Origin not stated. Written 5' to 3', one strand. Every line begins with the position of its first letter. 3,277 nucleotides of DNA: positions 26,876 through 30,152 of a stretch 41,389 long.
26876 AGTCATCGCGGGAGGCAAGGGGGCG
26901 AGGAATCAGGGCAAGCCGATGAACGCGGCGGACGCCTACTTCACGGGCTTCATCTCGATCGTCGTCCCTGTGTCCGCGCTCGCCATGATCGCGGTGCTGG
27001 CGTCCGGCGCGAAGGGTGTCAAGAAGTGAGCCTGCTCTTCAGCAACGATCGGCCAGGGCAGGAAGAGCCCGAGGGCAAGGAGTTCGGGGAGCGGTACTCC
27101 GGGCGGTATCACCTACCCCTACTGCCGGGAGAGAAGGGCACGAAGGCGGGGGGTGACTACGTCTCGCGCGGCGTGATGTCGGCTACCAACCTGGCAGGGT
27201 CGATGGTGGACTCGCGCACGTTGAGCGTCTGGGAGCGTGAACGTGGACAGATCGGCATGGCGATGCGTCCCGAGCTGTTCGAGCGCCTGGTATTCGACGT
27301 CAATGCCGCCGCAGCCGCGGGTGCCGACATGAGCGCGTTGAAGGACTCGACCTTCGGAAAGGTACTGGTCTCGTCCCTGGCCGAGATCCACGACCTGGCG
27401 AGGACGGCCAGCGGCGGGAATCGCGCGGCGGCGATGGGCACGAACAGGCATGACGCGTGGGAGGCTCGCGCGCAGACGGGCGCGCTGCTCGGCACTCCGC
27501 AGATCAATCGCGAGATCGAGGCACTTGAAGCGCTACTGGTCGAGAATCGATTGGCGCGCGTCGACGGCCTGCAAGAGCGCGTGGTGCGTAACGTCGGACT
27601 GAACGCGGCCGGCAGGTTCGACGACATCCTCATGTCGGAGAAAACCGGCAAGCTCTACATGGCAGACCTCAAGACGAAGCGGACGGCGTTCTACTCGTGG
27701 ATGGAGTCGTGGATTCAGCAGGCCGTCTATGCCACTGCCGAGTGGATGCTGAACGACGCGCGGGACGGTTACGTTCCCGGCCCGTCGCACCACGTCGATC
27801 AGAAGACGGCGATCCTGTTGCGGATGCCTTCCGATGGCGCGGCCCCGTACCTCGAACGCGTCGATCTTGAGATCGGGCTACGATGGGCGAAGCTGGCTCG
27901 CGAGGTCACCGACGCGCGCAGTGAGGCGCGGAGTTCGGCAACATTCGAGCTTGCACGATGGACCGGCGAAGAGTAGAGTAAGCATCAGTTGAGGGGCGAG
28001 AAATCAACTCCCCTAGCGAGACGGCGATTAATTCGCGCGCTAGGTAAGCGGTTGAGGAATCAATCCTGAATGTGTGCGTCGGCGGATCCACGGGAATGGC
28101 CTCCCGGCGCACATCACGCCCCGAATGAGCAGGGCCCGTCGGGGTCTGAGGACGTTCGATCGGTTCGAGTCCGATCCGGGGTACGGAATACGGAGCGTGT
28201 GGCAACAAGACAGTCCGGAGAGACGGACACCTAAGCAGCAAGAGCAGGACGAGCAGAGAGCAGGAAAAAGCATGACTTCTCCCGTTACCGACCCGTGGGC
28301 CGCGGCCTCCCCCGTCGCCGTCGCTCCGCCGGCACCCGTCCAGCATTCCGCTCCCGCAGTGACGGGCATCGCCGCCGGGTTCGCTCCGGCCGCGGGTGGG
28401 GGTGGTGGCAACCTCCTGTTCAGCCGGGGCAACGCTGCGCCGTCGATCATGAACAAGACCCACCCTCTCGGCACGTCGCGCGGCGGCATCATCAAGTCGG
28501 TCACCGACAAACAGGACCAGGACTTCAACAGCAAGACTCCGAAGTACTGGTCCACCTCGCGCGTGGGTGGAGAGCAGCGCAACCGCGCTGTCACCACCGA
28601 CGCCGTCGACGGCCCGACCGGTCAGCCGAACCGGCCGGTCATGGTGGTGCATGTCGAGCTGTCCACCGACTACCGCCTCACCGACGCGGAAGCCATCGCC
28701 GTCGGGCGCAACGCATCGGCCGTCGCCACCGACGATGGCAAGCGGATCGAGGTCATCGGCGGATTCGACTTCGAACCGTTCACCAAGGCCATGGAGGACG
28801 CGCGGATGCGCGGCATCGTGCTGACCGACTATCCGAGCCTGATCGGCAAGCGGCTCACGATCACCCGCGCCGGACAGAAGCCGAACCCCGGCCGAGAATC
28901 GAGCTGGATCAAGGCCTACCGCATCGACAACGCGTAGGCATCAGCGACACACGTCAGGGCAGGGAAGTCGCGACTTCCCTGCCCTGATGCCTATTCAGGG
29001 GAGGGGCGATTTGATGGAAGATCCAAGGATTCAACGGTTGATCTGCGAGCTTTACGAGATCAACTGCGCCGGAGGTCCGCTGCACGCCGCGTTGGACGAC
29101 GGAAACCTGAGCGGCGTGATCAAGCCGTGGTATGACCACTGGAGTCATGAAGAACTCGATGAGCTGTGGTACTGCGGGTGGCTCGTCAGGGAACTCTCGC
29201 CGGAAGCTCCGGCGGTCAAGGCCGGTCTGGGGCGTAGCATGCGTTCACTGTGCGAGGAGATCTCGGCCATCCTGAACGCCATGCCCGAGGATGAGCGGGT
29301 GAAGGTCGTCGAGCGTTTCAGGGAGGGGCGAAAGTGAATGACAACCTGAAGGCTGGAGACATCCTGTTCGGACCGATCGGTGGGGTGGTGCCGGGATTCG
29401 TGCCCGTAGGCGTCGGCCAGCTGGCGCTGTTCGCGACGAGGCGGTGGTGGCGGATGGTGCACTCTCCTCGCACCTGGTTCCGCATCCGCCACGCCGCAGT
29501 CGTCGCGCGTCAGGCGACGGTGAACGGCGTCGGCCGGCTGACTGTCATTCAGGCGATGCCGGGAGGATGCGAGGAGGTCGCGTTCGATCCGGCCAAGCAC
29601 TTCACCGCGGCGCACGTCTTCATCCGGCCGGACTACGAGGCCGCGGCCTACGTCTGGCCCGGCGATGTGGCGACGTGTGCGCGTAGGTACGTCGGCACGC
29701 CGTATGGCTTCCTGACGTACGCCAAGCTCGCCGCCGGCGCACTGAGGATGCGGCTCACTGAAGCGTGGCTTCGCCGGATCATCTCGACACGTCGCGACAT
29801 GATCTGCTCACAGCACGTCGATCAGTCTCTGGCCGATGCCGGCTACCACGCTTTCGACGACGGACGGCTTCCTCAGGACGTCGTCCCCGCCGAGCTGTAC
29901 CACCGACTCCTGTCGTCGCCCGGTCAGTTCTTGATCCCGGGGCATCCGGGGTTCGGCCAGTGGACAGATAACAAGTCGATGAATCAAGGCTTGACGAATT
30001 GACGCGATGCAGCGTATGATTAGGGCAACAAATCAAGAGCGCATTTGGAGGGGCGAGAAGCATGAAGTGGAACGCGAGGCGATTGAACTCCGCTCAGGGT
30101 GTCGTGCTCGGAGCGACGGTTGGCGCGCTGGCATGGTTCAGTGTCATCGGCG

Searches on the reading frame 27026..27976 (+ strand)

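Call 28: search_protein_families(library=pfam, proteins=[window:27026-27976:+], max_evalue=0.001)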
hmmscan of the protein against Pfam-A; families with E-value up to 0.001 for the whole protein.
window:27026-27976:+ (316 aa): 0 families

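Call 74: search_protein_families(library=phrogs, proteins=[window:27026-27976:+], max_evalue=0.001)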
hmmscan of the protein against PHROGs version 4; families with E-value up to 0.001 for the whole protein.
window:27026-27976:+ (316 aa): 2 families
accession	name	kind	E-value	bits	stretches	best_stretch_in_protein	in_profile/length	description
phrog_466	-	DNA, RNA and nucleotide metabolism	3.5e-33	116.6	1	26-305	118-384/446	exonuclease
phrog_298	-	DNA, RNA and nucleotide metabolism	1.5e-06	28.8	1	131-242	102-214/293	exonuclease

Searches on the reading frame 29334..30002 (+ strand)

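Call 47: search_protein_families(library=pfam, proteins=[window:29334-30002:+], max_evalue=0.001)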
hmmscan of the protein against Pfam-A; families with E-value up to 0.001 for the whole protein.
window:29334-30002:+ (222 aa): 0 families

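Call 74: search_protein_families(library=phrogs, proteins=[window:29334-30002:+], max_evalue=0.001)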
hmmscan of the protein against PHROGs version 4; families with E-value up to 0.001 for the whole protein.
window:29334-30002:+ (222 aa): 1 family
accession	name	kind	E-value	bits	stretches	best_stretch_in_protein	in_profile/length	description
phrog_1128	-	moron, auxiliary metabolic gene and host takeover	5.6e-08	33.4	1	111-190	98-166/381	enoyl-CoA hydratase/carnithine racemase-like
